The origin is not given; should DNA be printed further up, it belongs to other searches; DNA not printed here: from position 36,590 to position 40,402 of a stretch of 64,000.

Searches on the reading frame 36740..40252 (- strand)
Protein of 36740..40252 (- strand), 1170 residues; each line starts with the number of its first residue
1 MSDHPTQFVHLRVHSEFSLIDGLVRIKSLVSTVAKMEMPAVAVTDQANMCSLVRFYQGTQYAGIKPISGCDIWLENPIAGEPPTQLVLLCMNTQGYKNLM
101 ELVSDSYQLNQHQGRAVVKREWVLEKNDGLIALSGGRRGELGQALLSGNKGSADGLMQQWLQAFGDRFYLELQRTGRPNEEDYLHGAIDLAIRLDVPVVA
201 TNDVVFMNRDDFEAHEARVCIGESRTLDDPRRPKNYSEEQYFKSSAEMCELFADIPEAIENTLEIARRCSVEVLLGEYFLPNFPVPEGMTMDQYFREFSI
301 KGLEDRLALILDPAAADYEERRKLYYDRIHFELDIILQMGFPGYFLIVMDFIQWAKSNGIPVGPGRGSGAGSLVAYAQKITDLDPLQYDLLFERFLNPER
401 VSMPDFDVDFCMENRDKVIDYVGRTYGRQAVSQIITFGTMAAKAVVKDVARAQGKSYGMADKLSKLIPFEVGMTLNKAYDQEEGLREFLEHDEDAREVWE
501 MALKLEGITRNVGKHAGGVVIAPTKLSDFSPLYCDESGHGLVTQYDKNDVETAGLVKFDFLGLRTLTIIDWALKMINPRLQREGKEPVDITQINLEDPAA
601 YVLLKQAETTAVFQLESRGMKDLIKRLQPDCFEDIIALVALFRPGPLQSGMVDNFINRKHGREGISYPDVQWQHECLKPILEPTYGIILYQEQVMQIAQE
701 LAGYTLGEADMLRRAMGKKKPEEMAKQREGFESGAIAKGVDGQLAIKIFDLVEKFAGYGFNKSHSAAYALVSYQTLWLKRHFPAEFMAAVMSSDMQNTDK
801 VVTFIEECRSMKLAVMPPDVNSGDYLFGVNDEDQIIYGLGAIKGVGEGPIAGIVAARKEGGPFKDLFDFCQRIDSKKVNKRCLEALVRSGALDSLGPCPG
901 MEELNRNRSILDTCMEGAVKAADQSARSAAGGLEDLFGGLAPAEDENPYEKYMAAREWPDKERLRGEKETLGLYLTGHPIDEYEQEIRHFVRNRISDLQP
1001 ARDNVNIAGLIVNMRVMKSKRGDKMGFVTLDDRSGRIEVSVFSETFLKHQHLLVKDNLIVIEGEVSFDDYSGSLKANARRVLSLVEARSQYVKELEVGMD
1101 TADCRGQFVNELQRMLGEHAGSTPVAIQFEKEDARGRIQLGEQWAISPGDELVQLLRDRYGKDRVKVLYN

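Call 8: search_protein_families(library=pfam, proteins=[window:36740-40252:-], max_evalue=0.001)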
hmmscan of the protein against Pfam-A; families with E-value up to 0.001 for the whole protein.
window:36740-40252:- (1170 aa): 6 families
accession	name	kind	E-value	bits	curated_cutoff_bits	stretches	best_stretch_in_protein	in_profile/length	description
PF07733.18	DNA_pol3_alpha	-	1.1e-101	340.2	23.9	1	294-562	2-260/260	Bacterial DNA polymerase III alpha NTPase domain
PF17657.6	DNA_pol3_finger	-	1.1e-65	220.4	22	1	565-738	1-165/166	Bacterial DNA polymerase III alpha subunit finger domain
PF02811.25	PHP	-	2.1e-44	152.2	26.4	1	10-174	1-163/164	PHP domain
PF14579.12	HHH_6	-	1e-27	96.6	25.6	1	813-897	2-85/90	Helix-hairpin-helix motif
PF20914.2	DNA_pol_IIIA_C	-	7.6e-12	45.3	22.5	1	1112-1161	2-52/52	DNA polymerase III subunit alpha, C-terminal domain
PF01336.31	tRNA_anti-codon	-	1.1e-11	44.9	27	1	1005-1077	1-70/75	OB-fold nucleic acid binding domain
